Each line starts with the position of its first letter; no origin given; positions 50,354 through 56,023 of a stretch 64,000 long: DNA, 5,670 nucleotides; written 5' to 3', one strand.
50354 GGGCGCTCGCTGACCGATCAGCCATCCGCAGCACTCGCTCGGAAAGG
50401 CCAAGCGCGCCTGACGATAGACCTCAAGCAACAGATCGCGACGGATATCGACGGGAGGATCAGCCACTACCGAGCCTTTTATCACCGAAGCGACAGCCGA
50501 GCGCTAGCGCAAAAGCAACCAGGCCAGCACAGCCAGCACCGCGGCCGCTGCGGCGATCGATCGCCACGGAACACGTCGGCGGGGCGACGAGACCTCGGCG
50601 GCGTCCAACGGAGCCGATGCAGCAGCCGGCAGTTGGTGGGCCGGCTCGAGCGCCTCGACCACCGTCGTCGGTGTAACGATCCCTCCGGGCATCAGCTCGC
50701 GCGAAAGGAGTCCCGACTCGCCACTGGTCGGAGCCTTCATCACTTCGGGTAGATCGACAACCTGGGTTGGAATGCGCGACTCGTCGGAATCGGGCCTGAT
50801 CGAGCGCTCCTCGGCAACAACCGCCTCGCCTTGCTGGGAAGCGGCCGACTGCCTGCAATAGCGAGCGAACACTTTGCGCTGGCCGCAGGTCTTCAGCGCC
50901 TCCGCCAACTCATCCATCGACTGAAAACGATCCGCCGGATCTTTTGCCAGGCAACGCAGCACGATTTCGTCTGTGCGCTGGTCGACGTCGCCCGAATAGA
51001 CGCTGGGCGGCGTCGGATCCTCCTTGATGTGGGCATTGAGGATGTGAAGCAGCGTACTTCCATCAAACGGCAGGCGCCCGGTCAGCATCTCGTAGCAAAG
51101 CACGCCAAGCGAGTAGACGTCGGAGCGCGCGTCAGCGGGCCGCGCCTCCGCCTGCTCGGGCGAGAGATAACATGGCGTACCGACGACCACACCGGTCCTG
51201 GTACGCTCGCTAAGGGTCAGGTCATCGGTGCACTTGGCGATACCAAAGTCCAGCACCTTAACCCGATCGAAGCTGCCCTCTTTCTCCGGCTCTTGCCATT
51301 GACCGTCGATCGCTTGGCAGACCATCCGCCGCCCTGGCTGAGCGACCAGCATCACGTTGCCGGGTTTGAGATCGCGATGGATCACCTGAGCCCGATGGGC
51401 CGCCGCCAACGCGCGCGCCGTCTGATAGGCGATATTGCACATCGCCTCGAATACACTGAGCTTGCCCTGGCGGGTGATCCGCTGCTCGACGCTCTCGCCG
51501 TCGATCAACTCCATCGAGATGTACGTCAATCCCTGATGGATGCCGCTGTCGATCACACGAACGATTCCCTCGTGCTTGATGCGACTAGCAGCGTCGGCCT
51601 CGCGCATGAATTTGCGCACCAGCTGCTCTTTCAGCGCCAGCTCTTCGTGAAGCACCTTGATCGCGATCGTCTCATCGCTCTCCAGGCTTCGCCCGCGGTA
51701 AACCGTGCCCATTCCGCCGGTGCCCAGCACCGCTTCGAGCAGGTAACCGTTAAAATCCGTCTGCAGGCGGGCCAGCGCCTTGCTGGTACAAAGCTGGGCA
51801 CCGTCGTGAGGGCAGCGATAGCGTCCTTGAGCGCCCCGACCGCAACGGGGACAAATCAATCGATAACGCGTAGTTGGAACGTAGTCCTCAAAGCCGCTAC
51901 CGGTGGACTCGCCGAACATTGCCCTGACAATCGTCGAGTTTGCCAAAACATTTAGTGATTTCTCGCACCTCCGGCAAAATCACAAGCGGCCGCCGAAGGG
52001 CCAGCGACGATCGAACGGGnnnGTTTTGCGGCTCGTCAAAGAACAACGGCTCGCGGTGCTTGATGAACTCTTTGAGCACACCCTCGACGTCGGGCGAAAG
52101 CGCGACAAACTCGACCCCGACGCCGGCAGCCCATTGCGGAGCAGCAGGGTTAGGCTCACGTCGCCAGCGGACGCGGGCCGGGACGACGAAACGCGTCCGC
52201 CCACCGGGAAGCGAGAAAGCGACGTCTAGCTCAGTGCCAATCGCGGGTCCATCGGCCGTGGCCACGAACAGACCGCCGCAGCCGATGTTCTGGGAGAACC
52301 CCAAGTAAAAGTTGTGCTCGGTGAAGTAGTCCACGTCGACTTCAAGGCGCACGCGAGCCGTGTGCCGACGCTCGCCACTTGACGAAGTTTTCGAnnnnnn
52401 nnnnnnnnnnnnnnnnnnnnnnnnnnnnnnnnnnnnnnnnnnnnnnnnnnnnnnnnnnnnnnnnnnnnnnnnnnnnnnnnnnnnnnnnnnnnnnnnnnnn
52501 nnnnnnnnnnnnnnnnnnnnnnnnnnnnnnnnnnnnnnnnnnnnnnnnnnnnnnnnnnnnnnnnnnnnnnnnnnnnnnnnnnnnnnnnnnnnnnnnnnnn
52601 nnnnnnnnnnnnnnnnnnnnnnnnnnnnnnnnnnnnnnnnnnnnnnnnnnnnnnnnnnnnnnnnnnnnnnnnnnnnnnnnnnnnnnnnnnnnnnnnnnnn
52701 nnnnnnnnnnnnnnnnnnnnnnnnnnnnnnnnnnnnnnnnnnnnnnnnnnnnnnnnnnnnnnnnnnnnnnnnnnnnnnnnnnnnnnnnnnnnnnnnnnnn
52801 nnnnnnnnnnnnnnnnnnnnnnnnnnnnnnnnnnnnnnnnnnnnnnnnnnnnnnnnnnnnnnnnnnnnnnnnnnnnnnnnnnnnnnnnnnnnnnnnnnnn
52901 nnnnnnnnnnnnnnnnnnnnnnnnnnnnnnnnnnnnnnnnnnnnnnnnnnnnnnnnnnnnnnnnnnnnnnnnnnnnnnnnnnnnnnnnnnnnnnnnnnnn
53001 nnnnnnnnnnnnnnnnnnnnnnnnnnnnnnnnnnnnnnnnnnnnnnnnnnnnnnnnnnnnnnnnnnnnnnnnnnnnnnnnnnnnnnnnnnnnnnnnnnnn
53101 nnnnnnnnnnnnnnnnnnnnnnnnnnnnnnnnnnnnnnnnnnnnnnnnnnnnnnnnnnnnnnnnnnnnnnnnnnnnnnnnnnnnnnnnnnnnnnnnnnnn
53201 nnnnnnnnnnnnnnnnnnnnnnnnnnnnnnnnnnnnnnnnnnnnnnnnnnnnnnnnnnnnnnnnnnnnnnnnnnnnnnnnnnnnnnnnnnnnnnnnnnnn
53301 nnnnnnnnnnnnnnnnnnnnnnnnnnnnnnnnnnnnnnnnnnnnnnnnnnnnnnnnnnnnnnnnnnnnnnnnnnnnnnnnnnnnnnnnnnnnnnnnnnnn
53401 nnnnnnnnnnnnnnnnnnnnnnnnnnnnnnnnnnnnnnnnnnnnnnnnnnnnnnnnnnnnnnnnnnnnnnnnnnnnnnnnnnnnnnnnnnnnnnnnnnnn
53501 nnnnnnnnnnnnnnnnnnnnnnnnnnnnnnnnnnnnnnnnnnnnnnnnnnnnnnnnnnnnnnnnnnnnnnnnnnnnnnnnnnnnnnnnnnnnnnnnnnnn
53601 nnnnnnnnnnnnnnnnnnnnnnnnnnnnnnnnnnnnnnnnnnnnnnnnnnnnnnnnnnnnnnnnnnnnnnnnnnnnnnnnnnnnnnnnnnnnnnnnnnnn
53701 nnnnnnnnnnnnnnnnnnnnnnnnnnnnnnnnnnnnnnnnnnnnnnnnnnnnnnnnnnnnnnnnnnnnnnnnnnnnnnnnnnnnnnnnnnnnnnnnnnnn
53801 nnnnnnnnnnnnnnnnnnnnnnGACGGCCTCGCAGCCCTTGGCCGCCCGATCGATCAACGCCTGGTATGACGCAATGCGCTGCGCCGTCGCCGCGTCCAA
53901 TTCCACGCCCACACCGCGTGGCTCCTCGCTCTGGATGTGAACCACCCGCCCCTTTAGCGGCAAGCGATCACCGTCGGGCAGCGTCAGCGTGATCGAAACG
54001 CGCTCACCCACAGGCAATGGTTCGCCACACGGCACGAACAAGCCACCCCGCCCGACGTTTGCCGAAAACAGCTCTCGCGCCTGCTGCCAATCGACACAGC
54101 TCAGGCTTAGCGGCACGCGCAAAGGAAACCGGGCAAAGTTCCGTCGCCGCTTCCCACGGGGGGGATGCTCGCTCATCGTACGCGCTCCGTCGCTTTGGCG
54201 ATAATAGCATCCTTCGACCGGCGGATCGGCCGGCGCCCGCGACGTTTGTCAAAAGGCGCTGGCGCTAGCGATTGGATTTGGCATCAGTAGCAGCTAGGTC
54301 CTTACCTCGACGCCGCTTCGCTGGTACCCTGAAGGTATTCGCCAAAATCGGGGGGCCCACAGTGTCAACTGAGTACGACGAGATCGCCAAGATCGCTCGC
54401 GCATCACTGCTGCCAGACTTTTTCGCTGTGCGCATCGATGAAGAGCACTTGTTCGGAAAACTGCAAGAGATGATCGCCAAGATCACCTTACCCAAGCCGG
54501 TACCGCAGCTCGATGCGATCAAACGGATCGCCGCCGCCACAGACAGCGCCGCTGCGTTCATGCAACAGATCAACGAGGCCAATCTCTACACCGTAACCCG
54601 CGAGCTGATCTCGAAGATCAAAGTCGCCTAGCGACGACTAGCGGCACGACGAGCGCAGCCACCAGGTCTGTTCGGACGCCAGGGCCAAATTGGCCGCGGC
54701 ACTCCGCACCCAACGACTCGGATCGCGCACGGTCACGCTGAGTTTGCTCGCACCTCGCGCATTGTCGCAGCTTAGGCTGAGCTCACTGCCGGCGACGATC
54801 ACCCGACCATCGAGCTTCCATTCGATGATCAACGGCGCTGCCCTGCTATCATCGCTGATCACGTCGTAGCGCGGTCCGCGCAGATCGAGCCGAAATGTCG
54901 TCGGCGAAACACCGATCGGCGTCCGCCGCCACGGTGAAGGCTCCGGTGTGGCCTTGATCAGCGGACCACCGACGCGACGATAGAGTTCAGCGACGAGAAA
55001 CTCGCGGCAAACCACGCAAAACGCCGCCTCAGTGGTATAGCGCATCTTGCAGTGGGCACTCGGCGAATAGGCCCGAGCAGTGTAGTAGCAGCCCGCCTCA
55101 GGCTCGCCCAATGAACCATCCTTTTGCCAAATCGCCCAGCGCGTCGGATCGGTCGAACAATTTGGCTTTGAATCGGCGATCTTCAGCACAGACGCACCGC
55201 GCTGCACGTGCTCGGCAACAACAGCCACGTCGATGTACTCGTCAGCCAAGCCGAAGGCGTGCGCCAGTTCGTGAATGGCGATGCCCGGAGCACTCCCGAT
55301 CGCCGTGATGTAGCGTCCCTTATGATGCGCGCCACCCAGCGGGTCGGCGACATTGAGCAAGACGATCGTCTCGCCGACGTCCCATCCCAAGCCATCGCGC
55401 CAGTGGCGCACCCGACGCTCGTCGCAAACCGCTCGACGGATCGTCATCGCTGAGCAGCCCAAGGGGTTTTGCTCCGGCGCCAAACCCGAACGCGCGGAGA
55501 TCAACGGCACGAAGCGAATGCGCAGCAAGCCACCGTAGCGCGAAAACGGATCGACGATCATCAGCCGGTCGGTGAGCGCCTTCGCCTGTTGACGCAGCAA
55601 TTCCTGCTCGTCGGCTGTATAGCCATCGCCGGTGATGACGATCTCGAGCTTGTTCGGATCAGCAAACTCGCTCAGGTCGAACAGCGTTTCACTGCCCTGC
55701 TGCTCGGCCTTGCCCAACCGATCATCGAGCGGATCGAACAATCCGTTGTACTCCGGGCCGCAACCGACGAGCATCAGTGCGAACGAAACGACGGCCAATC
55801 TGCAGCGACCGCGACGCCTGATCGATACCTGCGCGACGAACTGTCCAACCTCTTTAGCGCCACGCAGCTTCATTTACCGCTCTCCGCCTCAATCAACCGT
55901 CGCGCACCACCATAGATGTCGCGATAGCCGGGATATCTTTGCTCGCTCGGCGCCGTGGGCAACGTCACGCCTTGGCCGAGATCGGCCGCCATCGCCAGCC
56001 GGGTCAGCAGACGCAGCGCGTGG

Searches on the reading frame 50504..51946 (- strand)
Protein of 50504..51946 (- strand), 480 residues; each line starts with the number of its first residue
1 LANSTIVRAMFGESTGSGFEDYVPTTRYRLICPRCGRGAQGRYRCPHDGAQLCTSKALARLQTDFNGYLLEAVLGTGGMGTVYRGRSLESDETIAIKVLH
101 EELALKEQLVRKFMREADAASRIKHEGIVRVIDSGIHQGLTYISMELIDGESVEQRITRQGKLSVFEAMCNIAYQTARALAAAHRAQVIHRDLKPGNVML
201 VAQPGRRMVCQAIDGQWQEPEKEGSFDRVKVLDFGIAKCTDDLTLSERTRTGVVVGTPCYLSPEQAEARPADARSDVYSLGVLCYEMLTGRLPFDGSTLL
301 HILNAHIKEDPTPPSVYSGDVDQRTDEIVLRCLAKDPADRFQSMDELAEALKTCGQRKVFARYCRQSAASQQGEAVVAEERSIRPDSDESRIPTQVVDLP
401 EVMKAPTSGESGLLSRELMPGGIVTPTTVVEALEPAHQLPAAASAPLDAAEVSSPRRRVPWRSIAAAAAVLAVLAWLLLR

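Call 3: search_protein_families(library=pfam, proteins=[window:50504-51946:-], max_evalue=0.01)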
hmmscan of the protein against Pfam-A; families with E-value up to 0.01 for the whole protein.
window:50504-51946:- (480 aa): 4 families
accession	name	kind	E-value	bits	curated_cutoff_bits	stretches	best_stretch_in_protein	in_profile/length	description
PF00069.31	Pkinase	-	1.4e-45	156.2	31.7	1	70-344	3-255/263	Protein kinase domain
PF07714.23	PK_Tyr_Ser-Thr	-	1.6e-31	110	23.1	1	71-348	4-255/258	Protein tyrosine and serine/threonine kinase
PF03109.22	ABC1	-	0.00092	18.9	22.9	0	142-238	144-215/244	ABC1 atypical kinase-like domain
PF01636.29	APH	-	0.0046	17.2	23.2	0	178-205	160-186/239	Phosphotransferase enzyme family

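Call 4: search_protein_families(library=ncbifam, proteins=[window:50504-51946:-], max_evalue=0.01)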
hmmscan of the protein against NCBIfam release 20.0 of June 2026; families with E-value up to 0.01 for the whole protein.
window:50504-51946:- (480 aa): 14 families
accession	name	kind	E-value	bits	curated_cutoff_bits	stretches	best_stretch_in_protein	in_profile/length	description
NF033483.0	PknB_PASTA_kin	equivalog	9.4e-90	302.2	450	2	227-383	144-297/563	Stk1 family PASTA domain-containing Ser/Thr kinase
NF052427.1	StpK7MSMEG_1200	equivalog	1.9e-50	172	900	2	63-202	4-143/601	serine/threonine protein kinase StpK7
NF047741.1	antiphage_MADS6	equivalog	2.1e-41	142.1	460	3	228-359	337-465/612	methylation-associated defense system protein kinase MAD6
TIGR03903.1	TOMM_kin_cyc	equivalog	1.2e-37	129.4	705.75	1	91-352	3-245/1267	TOMM system kinase/cyclase fusion protein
NF009651.0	PRK13184.1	equivalog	1.6e-35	122.3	839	1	70-353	6-289/932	serine/threonine-protein kinase PknD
NF053615.1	SerThrKinAfsKStmc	equivalog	2.4e-27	96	1300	2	73-208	20-152/809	protein serine/threonine kinase AfsK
NF033442.0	BREX_PglW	equivalog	2.8e-24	85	990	1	106-354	250-486/1391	BREX system serine/threonine kinase PglW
NF038150.1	lanthi_synth_IV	equivalog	1.2e-20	73.5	650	2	242-375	341-479/851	class IV lanthionine synthetase LanL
NF038151.1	lanthi_synth_III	equivalog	7.8e-09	34.5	575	1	62-201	217-370/833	class III lanthionine synthetase LanKC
NF043056.1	T4SS_LegK1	equivalog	4.4e-08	32.2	550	1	141-282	154-278/516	Dot/Icm T4SS effector kinase LegK1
NF058632.1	SerThrKinPrkT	equivalog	4.7e-07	29.1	280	1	66-214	21-163/322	serine/threonine protein kinase PrkT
NF007174.0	PRK09605.1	equivalog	3.2e-06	25.9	447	1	111-242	381-478/535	bifunctional N(6)-L-threonylcarbamoyladenine synthase/serine/threonine protein kinase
TIGR03724.2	arch_bud32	equivalog_domain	4.3e-06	26.4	125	1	113-200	40-118/193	KEOPS complex kinase/ATPase Bud32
NF011463.0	PRK14879.1-4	equivalog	0.0017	17.8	188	1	72-201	21-148/237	Kae1-associated kinase Bud32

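Call 20: find_homologous_proteins(query=window:50504-51946:-, max_evalue=1e-20)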
Query window:50504-51946:- (480 aa): 7314 proteins with E <= 1e-20 among 8000 candidates; the best 120 are listed.
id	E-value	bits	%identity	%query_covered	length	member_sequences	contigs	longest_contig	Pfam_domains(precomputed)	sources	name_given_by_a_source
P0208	0.0e+0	1044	99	98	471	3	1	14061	PF07714.24,PF00069.32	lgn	-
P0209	7.1e-118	412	51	81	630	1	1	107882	PF07714.24,PF00069.32,PF03109.23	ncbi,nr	ncbi:MAG: protein kinase [Deltaproteobacteria bacterium]|nr:protein kinase [Deltaproteobacteria bact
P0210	8.2e-94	333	37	58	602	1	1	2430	PF06293.21,PF07714.24,PF00069.32,PF03109.23,PF14531.13,PF01636.30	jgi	-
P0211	1.1e-89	320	37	69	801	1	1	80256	PF06293.21,PF07714.24,PF00069.32,PF03109.23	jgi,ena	-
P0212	3.4e-89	318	35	60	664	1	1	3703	PF07714.24,PF00069.32,PF03109.23,PF17667.8,PF01636.30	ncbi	ncbi:protein kinase, partial [Planctomycetota bacterium]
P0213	1.6e-87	312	44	79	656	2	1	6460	PF07714.24,PF00069.32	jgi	jgi:serine/threonine protein kinase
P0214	2.7e-86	308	45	74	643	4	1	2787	PF07714.24,PF00069.32,PF01636.30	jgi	jgi:serine/threonine-protein kinase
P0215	6.7e-86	307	46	70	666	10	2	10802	PF07714.24,PF00069.32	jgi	jgi:serine/threonine-protein kinase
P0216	2.6e-85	305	44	56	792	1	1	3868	PF06293.21,PF07714.24,PF00069.32,PF03109.23,PF19974.6,PF01636.30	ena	-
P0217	6.2e-85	304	47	66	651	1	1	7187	PF07714.24,PF00069.32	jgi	jgi:serine/threonine protein kinase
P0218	9.0e-83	297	45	69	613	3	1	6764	PF07714.24,PF00069.32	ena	-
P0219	4.0e-82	295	36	61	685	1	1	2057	PF06293.21,PF07714.24,PF00069.32,PF03109.23,PF17667.8,PF01636.30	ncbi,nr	ncbi:MAG TPA: serine/threonine-protein kinase, partial [Planctomycetota bacterium]|nr:serine/threoni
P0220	2.5e-81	292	41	66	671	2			PF06293.21,PF07714.24,PF00069.32,PF03109.23,PF17667.8,PF01636.30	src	-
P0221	3.0e-81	292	44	69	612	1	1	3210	PF07714.24,PF00069.32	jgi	jgi:eukaryotic-like serine/threonine-protein kinase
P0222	4.4e-81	291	44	69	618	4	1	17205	PF07714.24,PF00069.32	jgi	jgi:serine/threonine-protein kinase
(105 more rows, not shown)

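Call 22: find_encoding_contigs(protein=P0209, flank=8000, max_places=2)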
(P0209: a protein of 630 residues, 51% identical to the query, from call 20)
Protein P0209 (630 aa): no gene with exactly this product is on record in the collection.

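Call 42: find_encoding_contigs(protein=P0215, flank=7000, max_places=2)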
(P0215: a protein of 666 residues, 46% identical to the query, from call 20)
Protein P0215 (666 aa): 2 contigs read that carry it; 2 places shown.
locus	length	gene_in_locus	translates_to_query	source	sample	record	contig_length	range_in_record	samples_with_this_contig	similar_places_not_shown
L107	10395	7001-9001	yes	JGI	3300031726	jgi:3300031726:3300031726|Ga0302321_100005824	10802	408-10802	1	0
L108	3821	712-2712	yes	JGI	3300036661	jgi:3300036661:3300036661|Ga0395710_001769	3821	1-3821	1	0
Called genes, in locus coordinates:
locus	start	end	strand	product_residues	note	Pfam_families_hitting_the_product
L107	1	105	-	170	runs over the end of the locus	?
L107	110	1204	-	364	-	PF00226:DnaJ, PF01556:DnaJ_C, PF00684:DnaJ_CXXCXGXG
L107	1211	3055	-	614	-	PF00012:HSP70, PF06723:MreB_Mbl, PF02782:FGGY_C (faint)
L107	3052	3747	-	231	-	PF01025:GrpE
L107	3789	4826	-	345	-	PF01628:HrcA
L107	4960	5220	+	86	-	PF02604:PhdYeFM_antitox (weak)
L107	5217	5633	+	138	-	PF01850:PIN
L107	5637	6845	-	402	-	PF04055:Radical_SAM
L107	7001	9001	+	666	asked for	PF00069:Pkinase, PF07714:PK_Tyr_Ser-Thr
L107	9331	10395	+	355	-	?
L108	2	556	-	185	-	?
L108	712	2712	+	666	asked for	PF00069:Pkinase, PF07714:PK_Tyr_Ser-Thr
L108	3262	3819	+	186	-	?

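Call 51: search_protein_families(library=padloc, proteins=[window:50504-51946:-], max_evalue=0.001)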
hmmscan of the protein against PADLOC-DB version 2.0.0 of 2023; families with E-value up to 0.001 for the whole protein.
window:50504-51946:- (480 aa): 34 families (the best 25 are shown)
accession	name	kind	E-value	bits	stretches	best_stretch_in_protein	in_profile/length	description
PDLC04061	PD-T4-6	-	1.7e-90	303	1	67-473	17-369/510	-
PDLC04042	PD-T4-6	-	6.4e-90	299.7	1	65-358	8-276/292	-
PDLC04053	PD-T4-6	-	2.3e-80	268.4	1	62-369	5-286/311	-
PDLC04060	PD-T4-6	-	3.2e-80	268.4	2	228-365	146-280/486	-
PDLC04043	PD-T4-6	-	3e-79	265.2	2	60-203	9-151/452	-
PDLC04039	PD-T4-6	-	4.6e-74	248.1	2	227-479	151-400/458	-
PDLC04054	PD-T4-6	-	4.8e-73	244.6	1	66-376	10-295/347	-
PDLC04047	PD-T4-6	-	1.5e-68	229.3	2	228-358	149-276/327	-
PDLC04052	PD-T4-6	-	1.2e-66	224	2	228-355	151-277/496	-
PDLC04138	mad6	-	6.2e-65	218.3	1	59-363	44-322/659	mads_6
PDLC04057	PD-T4-6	-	1.4e-64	216.7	2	70-201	12-142/443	-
PDLC04041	PD-T4-6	-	1.6e-64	216.8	2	66-202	28-164/443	-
PDLC04040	PD-T4-6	-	4.3e-64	215.2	2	228-363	140-274/547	-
PDLC01088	C3a189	-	6.6e-60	201.6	1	73-353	4-260/840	kinase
PDLC04048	PD-T4-6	-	7.5e-56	188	2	71-202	15-146/354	-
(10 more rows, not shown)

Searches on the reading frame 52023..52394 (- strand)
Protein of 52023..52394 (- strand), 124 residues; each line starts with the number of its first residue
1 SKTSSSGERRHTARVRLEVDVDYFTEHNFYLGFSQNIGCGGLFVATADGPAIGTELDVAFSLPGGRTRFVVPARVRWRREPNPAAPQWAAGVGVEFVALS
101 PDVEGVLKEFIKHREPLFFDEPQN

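Call 58: search_solved_structures(query=window:52023-52394:-, max_evalue=5, show_alignments=3)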
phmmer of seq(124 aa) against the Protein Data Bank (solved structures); distinct sequences matched with E-value up to 5: 10.
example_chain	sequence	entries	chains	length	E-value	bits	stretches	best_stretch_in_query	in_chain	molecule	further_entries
3dsg_A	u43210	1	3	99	7.3e-05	26.1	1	30-106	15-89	Type IV fimbriae assembly protein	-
4f48_B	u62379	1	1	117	0.0001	25.6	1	30-106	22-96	Type IV fimbriae assembly protein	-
7lkq_B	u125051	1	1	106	0.00015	25.1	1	30-106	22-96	Type IV fimbriae assembly protein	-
3cnr_A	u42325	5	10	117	0.00018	24.8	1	30-106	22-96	Type IV fimbriae assembly protein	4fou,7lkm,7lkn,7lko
1w1o_A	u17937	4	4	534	0.47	13.8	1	57-105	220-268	CYTOKININ DEHYDROGENASE 1 | CYTOKININ DEHYDROGENASE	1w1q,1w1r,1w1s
3s1f_A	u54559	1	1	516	0.64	13.3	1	57-105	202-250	Cytokinin dehydrogenase 1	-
2qpm_A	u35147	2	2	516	0.65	13.3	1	57-105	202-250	Cytokinin dehydrogenase 1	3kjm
2qkn_A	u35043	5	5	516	0.65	13.3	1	57-105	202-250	Cytokinin dehydrogenase 1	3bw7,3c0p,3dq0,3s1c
3s1d_A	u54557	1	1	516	0.65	13.3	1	57-105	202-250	Cytokinin dehydrogenase 1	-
3s1e_A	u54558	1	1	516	0.65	13.3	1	57-105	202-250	Cytokinin dehydrogenase 1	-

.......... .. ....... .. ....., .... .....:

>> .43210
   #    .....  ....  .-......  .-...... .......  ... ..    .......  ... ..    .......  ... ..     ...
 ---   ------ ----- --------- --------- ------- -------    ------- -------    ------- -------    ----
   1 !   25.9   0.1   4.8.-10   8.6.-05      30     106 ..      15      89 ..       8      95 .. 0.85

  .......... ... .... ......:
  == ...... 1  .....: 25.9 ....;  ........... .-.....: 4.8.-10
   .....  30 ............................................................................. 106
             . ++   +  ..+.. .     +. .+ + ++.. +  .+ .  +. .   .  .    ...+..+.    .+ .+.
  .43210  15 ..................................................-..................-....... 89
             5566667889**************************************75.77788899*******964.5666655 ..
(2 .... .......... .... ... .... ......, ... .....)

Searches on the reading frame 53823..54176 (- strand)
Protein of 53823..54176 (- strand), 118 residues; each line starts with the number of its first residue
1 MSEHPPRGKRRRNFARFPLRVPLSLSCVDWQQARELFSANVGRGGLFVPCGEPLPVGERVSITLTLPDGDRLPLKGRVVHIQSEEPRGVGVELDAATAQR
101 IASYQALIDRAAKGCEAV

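Call 57: search_solved_structures(query=window:53823-54176:-, max_evalue=5, show_alignments=3)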
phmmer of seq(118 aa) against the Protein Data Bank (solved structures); distinct sequences matched with E-value up to 5: 5.
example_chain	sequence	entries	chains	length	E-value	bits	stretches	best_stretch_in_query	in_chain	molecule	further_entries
3dsg_A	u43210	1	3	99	1.4e-05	28.2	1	25-91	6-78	Type IV fimbriae assembly protein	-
4f48_B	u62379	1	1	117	1.8e-05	27.9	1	24-91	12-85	Type IV fimbriae assembly protein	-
7lkq_B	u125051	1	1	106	2.6e-05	27.3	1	24-91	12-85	Type IV fimbriae assembly protein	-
3cnr_A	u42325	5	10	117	3.3e-05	27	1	24-91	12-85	Type IV fimbriae assembly protein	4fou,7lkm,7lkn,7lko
4i86_A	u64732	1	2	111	0.99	12.5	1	8-81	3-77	Cellulose synthase 1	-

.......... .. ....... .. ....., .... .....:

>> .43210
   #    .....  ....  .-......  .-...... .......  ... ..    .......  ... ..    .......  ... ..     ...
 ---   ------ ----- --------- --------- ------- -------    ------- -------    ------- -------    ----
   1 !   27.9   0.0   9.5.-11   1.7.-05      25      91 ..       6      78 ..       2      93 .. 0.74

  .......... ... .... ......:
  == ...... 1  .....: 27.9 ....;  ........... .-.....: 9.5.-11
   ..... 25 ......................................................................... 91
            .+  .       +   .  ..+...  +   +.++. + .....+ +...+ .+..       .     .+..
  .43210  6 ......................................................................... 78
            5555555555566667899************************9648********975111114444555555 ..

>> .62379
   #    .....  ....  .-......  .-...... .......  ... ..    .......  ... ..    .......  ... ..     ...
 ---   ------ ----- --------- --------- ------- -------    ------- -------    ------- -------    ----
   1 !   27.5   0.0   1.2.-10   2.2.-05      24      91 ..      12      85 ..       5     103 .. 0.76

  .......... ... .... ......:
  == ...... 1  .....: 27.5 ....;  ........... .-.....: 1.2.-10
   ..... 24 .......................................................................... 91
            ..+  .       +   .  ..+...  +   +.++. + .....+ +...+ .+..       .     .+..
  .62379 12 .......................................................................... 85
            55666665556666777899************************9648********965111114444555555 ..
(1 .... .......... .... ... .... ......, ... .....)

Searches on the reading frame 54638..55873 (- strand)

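Call 3: search_protein_families(library=pfam, proteins=[window:54638-55873:-], max_evalue=0.01)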
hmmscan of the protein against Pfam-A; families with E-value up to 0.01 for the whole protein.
window:54638-55873:- (411 aa): 1 family
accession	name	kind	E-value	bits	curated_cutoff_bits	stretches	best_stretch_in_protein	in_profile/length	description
PF09471.16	Peptidase_M64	-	6e-13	49.1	26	1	73-216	10-164/302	IgA Peptidase M64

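Call 4: search_protein_families(library=ncbifam, proteins=[window:54638-55873:-], max_evalue=0.01)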
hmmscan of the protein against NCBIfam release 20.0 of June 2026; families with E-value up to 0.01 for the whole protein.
window:54638-55873:- (411 aa): 0 families

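Call 51: search_protein_families(library=padloc, proteins=[window:54638-55873:-], max_evalue=0.001)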
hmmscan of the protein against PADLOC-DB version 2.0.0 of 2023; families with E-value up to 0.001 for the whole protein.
window:54638-55873:- (411 aa): 0 families
